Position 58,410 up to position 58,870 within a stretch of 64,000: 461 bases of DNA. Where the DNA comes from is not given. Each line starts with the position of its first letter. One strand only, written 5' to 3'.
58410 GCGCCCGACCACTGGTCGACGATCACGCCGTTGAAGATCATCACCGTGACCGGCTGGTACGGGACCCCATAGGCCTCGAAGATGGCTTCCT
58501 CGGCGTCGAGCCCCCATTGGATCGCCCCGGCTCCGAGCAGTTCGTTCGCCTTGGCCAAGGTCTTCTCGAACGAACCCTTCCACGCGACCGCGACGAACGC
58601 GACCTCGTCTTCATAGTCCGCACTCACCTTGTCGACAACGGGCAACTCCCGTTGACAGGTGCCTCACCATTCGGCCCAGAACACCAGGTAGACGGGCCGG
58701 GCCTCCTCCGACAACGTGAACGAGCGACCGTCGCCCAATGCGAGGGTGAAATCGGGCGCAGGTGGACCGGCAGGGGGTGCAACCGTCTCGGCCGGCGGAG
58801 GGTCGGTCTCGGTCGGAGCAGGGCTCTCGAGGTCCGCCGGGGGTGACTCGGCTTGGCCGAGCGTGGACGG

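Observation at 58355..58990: Candidate selenoprotein: TlpA-like thioredoxin lipoprotein with UGA at the redox Cys and a SECIS-like hairpin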

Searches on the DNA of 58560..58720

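Call 72: search_rna_families(source=window, start=58560, end=58720, threshold=evalue, max_evalue=10)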
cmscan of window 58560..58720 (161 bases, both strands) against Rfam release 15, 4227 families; matches with E-value up to 10: 1.
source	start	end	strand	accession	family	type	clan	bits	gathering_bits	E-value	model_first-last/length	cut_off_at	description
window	58646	58720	-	RF00805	mir-351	Gene; miRNA;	-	15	70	1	1-75/75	no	mir-351 microRNA precursor family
